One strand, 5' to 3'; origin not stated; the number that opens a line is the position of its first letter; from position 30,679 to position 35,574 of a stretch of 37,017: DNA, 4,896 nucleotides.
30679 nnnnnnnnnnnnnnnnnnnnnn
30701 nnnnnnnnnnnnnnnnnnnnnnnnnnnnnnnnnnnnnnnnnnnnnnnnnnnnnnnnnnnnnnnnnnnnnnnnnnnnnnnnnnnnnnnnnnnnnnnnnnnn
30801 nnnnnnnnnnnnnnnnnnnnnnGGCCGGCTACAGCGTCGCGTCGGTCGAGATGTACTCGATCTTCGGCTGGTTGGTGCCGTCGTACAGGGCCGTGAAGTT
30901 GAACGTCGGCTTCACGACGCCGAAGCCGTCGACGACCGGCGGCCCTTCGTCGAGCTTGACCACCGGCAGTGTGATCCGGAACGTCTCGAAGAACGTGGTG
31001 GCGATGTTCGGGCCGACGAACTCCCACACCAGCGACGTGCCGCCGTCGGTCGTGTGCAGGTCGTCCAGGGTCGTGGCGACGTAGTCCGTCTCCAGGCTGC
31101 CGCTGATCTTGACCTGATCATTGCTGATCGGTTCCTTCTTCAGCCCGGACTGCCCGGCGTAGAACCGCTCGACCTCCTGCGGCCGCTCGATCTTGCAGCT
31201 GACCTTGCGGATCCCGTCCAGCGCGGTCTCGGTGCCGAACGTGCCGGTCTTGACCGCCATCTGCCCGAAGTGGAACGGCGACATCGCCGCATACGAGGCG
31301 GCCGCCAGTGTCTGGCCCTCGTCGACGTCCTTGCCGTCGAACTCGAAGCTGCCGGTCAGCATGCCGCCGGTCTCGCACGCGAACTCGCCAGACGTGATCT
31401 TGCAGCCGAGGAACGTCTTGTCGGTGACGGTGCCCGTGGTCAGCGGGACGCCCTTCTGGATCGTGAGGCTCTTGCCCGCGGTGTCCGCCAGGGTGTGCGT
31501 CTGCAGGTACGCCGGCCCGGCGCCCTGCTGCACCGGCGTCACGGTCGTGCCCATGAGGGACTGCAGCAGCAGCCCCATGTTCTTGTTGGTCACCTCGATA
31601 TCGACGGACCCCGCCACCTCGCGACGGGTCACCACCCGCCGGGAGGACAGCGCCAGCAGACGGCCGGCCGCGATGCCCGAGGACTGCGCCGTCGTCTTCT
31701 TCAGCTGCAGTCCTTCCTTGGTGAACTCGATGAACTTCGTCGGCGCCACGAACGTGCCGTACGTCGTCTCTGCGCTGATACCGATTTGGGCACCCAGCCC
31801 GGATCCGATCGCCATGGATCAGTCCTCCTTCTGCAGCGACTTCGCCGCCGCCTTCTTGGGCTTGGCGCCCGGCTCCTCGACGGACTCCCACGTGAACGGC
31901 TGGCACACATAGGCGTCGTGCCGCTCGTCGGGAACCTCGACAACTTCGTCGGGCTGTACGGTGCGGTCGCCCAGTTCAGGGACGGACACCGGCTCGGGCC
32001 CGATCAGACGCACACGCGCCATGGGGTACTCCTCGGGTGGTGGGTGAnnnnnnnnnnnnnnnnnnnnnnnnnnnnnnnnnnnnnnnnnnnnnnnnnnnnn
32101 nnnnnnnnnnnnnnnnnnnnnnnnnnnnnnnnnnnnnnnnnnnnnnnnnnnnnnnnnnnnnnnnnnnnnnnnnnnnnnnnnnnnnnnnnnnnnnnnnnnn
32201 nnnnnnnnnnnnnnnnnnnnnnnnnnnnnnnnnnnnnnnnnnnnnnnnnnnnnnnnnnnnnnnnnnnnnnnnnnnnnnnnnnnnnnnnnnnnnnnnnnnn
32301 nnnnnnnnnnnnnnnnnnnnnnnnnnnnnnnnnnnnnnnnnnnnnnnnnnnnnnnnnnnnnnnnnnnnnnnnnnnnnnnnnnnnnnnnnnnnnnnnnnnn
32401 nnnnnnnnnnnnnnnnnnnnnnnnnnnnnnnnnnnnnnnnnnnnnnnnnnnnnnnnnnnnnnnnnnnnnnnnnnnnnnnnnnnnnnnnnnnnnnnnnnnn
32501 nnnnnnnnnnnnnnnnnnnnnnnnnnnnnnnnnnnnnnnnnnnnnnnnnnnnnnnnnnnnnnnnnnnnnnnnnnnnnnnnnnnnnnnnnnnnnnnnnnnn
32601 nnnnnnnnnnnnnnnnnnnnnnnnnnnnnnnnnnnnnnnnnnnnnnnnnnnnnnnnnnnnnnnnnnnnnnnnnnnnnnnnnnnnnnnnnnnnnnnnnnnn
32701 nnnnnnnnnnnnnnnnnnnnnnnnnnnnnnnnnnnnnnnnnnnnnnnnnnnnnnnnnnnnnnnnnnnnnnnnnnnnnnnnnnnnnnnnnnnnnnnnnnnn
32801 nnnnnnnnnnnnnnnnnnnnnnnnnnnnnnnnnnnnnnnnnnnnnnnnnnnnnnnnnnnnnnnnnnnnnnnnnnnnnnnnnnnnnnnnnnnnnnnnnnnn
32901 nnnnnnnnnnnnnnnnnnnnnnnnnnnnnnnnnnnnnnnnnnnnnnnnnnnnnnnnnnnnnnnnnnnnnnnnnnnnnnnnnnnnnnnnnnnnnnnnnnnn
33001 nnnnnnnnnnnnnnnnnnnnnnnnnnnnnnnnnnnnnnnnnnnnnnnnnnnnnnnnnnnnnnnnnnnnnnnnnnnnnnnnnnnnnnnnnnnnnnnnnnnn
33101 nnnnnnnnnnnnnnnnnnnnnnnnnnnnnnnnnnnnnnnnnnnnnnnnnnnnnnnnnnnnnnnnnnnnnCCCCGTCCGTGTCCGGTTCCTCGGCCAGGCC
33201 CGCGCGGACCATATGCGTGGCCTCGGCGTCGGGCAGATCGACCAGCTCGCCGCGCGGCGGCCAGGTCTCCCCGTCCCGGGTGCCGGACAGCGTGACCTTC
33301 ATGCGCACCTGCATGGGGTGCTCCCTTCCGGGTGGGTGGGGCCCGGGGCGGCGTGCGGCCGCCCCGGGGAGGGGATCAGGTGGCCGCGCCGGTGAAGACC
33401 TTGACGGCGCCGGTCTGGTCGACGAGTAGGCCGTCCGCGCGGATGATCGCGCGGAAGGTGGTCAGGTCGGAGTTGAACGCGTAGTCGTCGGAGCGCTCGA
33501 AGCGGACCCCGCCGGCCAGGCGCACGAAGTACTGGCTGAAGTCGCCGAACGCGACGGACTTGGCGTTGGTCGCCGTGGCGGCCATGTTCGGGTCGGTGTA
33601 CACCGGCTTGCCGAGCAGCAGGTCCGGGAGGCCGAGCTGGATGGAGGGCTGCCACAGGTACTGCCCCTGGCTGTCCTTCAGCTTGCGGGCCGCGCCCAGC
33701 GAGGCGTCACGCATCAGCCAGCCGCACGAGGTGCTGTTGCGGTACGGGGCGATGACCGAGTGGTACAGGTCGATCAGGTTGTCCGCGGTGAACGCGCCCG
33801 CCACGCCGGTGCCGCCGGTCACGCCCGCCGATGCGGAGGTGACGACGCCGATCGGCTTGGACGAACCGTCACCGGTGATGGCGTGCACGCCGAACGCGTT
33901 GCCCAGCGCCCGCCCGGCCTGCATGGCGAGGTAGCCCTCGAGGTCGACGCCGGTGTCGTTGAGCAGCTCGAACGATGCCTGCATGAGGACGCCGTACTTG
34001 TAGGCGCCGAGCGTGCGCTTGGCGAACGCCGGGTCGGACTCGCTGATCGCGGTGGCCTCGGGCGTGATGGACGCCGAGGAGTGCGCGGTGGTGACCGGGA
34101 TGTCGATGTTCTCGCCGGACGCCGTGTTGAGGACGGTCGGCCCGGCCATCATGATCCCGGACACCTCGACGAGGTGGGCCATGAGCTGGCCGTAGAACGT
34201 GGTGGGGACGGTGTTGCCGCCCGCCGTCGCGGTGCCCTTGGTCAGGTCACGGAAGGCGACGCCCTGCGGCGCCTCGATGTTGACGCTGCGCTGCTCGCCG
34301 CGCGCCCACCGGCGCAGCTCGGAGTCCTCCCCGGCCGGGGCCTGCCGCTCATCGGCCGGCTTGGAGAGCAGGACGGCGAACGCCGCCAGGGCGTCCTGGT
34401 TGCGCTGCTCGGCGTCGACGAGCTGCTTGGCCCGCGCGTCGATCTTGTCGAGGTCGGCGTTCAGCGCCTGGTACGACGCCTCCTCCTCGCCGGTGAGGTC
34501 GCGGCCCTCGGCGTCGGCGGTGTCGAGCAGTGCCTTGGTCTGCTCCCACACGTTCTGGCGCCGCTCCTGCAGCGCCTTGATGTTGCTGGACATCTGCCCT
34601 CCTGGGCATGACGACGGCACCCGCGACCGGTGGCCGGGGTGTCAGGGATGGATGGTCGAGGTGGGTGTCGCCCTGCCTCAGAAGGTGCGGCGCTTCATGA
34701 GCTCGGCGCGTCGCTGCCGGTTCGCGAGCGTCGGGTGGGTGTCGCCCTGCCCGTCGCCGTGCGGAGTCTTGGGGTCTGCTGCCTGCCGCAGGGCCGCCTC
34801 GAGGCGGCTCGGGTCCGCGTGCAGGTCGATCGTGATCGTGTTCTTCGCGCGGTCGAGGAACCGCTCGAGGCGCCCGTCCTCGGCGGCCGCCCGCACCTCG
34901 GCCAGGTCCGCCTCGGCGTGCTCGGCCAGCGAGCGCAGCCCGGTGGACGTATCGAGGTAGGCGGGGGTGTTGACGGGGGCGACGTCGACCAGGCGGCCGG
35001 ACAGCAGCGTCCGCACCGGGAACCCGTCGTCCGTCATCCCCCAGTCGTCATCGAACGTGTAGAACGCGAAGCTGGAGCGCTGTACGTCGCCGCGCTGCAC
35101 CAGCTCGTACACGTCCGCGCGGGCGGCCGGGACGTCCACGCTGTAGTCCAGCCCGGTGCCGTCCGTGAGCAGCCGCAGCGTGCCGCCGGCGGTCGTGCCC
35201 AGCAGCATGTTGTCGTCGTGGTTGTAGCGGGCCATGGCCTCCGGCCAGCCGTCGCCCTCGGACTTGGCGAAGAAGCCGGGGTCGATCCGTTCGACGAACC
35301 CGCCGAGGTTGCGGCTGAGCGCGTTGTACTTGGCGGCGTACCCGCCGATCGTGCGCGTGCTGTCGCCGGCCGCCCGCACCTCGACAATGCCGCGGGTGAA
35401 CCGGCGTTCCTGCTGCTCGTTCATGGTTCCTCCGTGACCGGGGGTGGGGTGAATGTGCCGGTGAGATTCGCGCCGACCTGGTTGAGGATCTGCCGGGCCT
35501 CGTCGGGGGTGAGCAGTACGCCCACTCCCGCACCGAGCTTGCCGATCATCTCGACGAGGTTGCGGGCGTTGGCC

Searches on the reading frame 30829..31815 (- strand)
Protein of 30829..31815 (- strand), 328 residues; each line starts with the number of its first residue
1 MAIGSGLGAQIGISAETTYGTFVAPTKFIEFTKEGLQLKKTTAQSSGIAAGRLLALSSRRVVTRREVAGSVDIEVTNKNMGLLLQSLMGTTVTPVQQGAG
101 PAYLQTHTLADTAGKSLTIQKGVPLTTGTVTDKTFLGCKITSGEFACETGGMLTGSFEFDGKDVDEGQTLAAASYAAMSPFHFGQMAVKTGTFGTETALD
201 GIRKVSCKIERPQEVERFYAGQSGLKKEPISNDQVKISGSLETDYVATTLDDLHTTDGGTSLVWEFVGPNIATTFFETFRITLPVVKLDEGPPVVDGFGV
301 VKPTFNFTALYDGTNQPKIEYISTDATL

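Call 38: search_protein_families(library=pfam, proteins=[window:30829-31815:-], max_evalue=0.001)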
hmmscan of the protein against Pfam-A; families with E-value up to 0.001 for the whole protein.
window:30829-31815:- (328 aa): 1 family
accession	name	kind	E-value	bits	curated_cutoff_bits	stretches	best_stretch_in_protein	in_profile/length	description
PF18906.5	Phage_tube_2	-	2.8e-33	116.1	27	1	7-309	2-266/266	Phage tail tube protein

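Call 39: search_protein_families(library=phrogs, proteins=[window:30829-31815:-], max_evalue=0.00001)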
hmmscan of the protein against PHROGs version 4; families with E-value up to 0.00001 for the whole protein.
window:30829-31815:- (328 aa): 1 family
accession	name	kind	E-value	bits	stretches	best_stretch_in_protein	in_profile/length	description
phrog_290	-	tail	4.5e-36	126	1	2-324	12-332/411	minor tail protein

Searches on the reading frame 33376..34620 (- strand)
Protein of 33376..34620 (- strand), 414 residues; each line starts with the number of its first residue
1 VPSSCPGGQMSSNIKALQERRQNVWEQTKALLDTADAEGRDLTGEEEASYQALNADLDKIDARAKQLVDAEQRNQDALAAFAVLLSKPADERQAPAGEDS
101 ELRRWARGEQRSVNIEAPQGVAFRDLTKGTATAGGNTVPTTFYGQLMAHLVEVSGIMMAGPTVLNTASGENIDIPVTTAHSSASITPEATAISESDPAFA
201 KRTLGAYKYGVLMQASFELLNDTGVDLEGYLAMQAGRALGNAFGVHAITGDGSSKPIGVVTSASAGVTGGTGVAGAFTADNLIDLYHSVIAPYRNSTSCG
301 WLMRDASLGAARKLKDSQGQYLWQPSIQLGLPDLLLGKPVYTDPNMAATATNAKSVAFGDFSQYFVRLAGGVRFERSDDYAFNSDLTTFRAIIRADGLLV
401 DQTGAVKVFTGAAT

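Call 38: search_protein_families(library=pfam, proteins=[window:33376-34620:-], max_evalue=0.001)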
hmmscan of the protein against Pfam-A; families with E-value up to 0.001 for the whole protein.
window:33376-34620:- (414 aa): 1 family
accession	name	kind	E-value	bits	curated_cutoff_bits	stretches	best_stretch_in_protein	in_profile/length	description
PF05065.19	Phage_capsid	-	7.6e-63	213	24.2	1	134-407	1-277/280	Phage capsid family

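Call 39: search_protein_families(library=phrogs, proteins=[window:33376-34620:-], max_evalue=0.00001)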
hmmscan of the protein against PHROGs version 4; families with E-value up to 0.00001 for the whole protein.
window:33376-34620:- (414 aa): 4 families
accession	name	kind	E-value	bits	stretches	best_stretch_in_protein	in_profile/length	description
phrog_10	-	head and packaging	3.6e-84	285.1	1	10-414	261-638/752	major head protein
phrog_617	-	head and packaging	1.4e-29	104.5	1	15-379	199-586/626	major head protein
phrog_15928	-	head and packaging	3.3e-18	67.3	1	257-402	26-171/185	major head protein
phrog_17162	-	unknown function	9e-10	39.7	1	330-410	2-81/85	-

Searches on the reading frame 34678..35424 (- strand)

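Call 38: search_protein_families(library=pfam, proteins=[window:34678-35424:-], max_evalue=0.001)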
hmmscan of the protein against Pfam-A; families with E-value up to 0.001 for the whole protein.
window:34678-35424:- (248 aa): 1 family
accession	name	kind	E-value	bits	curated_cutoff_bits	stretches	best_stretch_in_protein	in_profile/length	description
PF04586.22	Peptidase_S78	-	3.2e-32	112.4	21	1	15-168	4-161/165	Caudovirus prohead serine protease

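Call 39: search_protein_families(library=phrogs, proteins=[window:34678-35424:-], max_evalue=0.00001)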
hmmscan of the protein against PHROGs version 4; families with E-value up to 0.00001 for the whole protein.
window:34678-35424:- (248 aa): 7 families
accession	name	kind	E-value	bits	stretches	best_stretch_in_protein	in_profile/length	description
phrog_80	-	head and packaging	4.8e-34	119.5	1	6-215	218-409/607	head maturation protease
phrog_2263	-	head and packaging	1.2e-18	68.4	1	16-223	31-229/551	major head protein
phrog_9644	-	head and packaging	2.6e-17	64.2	1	11-161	150-303/341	head maturation protease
phrog_37668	-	head and packaging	4.4e-17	63.2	1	14-166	10-168/313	head maturation protease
phrog_13042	-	head and packaging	5.2e-17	63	1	21-171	22-181/386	major head protein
phrog_36211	-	head and packaging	1.5e-10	41.6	1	24-172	19-172/378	head maturation protease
phrog_7053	-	head and packaging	1.2e-07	32.6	1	15-180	27-212/390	head maturation protease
